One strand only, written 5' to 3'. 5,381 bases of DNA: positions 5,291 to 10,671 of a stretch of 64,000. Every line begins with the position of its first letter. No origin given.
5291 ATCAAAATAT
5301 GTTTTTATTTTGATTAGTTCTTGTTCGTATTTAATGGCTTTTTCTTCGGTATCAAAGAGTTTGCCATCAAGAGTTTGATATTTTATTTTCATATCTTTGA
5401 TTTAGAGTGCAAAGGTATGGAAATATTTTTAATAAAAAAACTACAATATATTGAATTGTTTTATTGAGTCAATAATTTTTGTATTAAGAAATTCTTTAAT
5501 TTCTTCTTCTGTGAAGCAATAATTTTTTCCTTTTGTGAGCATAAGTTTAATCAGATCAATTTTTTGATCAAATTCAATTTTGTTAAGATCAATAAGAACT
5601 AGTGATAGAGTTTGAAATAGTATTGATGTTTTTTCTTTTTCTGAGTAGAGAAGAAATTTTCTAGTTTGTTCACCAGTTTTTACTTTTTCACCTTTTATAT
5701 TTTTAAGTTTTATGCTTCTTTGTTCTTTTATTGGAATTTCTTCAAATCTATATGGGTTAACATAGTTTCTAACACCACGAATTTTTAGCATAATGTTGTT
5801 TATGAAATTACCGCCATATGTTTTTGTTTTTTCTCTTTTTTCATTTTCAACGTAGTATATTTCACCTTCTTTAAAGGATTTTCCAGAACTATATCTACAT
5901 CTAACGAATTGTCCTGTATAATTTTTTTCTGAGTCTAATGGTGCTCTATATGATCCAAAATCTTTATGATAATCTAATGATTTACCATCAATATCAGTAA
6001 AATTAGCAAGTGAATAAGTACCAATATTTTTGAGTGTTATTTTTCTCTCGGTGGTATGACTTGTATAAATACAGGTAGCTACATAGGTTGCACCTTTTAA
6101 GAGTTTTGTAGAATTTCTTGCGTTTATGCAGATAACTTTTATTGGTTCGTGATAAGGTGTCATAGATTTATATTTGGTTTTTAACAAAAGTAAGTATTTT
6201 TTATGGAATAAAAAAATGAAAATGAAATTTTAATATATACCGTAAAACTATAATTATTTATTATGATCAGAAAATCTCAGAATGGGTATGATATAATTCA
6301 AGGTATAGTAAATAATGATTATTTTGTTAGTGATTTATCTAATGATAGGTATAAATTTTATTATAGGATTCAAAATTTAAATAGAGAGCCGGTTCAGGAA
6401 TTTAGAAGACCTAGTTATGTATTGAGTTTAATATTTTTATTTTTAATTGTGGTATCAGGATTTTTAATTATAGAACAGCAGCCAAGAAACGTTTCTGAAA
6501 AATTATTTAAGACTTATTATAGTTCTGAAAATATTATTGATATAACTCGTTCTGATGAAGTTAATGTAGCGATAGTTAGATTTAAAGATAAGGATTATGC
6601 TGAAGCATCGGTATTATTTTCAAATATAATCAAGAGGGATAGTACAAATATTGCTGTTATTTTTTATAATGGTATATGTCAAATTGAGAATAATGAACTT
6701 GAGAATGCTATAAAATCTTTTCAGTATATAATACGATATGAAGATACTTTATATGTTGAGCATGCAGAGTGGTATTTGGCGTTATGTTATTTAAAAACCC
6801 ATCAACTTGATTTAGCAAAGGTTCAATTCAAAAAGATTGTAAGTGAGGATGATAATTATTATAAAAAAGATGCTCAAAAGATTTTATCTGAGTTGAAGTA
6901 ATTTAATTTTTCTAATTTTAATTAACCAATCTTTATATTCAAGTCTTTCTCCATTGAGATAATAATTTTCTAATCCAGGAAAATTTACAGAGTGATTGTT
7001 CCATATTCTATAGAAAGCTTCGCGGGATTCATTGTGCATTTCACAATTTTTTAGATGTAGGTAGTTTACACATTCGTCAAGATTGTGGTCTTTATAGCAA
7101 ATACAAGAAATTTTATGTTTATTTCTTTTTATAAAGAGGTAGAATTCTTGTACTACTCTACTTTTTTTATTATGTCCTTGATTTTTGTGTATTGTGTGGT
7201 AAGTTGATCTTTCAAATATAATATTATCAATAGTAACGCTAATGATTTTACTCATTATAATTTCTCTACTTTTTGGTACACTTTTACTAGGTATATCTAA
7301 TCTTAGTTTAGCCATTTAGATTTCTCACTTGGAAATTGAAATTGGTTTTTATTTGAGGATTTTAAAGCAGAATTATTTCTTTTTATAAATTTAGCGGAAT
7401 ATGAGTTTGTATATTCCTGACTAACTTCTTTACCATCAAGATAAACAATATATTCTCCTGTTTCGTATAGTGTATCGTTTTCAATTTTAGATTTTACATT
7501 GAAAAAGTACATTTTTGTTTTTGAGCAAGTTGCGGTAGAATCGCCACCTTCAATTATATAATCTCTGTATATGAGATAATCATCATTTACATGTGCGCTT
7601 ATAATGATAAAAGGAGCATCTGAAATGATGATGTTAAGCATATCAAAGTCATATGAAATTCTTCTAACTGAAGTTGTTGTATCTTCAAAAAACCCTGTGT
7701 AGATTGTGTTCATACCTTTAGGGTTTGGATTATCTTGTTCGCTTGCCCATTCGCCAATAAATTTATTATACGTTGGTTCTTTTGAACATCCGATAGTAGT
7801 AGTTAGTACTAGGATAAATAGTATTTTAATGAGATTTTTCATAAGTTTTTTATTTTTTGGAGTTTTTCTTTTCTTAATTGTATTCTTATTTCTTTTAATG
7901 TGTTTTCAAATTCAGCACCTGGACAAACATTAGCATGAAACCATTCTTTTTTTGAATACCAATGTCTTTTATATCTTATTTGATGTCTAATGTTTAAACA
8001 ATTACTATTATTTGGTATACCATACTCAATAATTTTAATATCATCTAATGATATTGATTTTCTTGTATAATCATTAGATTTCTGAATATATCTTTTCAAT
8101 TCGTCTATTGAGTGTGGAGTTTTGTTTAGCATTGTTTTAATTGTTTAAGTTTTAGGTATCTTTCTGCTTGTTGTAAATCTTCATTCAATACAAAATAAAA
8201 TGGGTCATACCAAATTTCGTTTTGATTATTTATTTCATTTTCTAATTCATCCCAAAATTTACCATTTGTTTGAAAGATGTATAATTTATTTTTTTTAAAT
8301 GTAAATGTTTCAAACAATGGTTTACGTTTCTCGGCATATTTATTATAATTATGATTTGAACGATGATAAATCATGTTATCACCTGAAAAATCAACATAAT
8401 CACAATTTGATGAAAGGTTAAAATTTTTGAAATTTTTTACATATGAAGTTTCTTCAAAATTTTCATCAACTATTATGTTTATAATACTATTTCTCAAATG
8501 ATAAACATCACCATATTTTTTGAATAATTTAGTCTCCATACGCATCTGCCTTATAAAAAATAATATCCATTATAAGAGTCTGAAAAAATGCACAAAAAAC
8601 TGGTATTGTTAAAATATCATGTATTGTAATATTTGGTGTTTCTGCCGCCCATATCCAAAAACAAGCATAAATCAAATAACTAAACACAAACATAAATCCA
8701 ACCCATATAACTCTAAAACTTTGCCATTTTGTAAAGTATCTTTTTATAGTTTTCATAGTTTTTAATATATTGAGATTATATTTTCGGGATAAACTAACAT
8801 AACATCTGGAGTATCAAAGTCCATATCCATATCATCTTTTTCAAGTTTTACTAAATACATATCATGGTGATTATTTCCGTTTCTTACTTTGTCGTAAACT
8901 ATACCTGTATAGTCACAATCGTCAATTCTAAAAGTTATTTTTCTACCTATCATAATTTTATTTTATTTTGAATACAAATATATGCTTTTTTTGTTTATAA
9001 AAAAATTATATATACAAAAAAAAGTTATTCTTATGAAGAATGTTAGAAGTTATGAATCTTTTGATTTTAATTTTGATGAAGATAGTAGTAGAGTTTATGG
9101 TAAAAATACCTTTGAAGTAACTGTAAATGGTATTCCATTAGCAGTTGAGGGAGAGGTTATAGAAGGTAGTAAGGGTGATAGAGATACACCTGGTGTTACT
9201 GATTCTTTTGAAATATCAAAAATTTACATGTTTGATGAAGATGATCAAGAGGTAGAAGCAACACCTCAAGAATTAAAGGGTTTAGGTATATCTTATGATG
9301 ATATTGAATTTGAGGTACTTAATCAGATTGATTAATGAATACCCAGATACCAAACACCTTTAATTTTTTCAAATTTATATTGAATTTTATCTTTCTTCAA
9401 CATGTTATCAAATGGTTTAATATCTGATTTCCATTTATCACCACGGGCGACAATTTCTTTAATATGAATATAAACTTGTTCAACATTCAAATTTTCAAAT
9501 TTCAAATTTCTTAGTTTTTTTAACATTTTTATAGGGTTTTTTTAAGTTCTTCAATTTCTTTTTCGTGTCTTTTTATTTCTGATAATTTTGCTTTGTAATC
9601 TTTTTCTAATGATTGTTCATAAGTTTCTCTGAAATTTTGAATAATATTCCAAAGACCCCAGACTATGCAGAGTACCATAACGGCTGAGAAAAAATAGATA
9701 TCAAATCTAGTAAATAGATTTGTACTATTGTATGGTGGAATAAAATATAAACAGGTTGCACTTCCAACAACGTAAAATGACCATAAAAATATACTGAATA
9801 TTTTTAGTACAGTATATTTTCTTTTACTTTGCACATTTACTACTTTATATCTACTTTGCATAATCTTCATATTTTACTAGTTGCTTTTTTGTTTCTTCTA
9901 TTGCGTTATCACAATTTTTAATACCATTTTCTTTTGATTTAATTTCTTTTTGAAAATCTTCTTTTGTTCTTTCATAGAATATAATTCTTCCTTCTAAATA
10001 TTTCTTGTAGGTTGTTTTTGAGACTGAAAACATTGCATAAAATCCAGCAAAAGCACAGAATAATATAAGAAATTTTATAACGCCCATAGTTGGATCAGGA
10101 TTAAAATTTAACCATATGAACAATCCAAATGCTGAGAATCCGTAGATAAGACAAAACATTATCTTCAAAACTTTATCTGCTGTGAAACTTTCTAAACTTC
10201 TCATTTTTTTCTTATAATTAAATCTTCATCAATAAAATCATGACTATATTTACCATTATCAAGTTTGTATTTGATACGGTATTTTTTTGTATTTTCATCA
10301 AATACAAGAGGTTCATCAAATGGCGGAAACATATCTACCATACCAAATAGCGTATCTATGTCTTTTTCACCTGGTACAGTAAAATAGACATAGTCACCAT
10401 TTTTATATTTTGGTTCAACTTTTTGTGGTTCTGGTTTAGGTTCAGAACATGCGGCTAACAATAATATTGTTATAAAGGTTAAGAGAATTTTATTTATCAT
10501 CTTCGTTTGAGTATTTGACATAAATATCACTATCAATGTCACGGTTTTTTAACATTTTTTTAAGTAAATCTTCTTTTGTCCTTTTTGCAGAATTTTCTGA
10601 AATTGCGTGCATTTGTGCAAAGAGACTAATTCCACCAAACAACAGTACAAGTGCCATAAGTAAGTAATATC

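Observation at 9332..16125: Phage-borne TonB-dependent outer-membrane receptor embedded in a block of small membrane proteins and lipoproteins, with higher GC than the rest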

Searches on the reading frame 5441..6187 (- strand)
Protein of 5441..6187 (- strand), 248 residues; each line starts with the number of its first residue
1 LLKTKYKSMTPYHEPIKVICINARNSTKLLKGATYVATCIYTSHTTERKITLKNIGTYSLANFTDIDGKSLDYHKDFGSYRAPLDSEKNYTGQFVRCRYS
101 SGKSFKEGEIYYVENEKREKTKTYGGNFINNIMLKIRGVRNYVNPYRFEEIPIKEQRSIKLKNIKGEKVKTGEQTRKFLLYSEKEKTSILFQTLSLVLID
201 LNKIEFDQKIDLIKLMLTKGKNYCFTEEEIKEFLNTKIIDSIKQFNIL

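Call 48: search_protein_families(library=phrogs, proteins=[window:5441-6187:-], max_evalue=0.001)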
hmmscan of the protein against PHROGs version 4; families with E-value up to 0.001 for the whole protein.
window:5441-6187:- (248 aa): 1 family
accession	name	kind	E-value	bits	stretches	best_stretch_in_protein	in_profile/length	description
phrog_4927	-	unknown function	4.2e-05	24.5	0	91-121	7-38/73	-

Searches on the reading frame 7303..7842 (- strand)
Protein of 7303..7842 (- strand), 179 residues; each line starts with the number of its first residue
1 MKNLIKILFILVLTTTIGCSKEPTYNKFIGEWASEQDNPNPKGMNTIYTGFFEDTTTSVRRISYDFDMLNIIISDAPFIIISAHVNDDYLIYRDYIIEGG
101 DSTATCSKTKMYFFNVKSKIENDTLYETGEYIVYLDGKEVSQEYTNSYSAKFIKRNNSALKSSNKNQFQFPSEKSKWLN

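Call 63: search_protein_families(library=phrogs, proteins=[window:7303-7842:-], max_evalue=0.01)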
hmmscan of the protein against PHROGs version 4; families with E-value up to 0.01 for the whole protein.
window:7303-7842:- (179 aa): 0 families

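Call 80: search_protein_families(library=pfam, proteins=[window:7303-7842:-], max_evalue=0.1)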
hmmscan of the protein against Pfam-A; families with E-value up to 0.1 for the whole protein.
window:7303-7842:- (179 aa): 2 families
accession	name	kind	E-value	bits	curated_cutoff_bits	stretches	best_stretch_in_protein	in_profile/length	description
PF16139.11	DUF4847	-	0.0034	17.7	25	1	121-166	44-89/147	Domain of unknown function (DUF4847)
PF22990.1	ABHD16_N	-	0.084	13.3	27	0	6-45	78-117/125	Phosphatidylserine Lipase ABHD16 N-terminal domain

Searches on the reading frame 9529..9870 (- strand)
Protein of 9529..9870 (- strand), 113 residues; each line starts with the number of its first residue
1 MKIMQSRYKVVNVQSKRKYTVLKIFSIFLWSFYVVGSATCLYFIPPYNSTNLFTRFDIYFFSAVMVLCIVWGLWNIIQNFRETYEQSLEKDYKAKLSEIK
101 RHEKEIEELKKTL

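Call 63: search_protein_families(library=phrogs, proteins=[window:9529-9870:-], max_evalue=0.01)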
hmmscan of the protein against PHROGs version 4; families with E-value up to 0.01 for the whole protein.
window:9529-9870:- (113 aa): 0 families

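Call 80: search_protein_families(library=pfam, proteins=[window:9529-9870:-], max_evalue=0.1)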
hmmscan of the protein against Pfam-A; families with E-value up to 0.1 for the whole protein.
window:9529-9870:- (113 aa): 4 families
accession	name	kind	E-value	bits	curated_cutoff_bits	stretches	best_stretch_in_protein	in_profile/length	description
PF20456.3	DUF6709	-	0.0021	17.5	27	1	51-102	181-231/339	Family of unknown function (DUF6709)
PF13567.11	DUF4131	-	0.052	13.7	31.6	1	27-91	8-64/165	Domain of unknown function (DUF4131)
PF11660.13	DUF3262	-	0.076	13.7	27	0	56-82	20-46/76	Protein of unknown function (DUF3262)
PF20990.2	DUF2207_C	-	0.097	12.8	33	1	7-84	123-192/247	Predicted membrane protein (DUF2207) C-terminal domain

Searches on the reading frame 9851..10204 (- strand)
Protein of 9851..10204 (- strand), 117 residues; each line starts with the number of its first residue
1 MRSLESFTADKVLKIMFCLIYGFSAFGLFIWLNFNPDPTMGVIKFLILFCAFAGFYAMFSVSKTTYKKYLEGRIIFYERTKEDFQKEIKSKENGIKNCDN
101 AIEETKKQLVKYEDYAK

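Call 63: search_protein_families(library=phrogs, proteins=[window:9851-10204:-], max_evalue=0.01)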
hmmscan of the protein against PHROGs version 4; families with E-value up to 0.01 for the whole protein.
window:9851-10204:- (117 aa): 1 family
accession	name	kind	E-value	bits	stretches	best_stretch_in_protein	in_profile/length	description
phrog_9302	-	unknown function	0.0092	17.1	0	41-92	26-75/98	-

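Call 80: search_protein_families(library=pfam, proteins=[window:9851-10204:-], max_evalue=0.1)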
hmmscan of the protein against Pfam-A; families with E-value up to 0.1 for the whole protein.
window:9851-10204:- (117 aa): 3 families
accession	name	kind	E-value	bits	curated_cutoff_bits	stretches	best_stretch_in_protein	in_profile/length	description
PF06541.16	ABC_trans_CmpB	-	0.013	16.1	25.9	1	6-53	24-63/151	Putative ABC-transporter type IV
PF06170.17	DUF983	-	0.047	14.5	22.6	1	4-64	18-78/85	Protein of unknown function (DUF983)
PF03706.18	LPG_synthase_TM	-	0.067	13.1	33.4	1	3-62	109-168/302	Lysylphosphatidylglycerol synthase TM region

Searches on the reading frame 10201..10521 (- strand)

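Call 63: search_protein_families(library=phrogs, proteins=[window:10201-10521:-], max_evalue=0.01)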
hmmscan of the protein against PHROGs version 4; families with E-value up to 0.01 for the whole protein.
window:10201-10521:- (106 aa): 1 family
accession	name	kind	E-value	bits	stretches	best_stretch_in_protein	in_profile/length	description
phrog_1275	-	lysis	0.0031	18.4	1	6-33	2-29/81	Rz-like spanin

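Call 80: search_protein_families(library=pfam, proteins=[window:10201-10521:-], max_evalue=0.1)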
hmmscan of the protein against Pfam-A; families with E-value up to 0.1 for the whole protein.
window:10201-10521:- (106 aa): 0 families
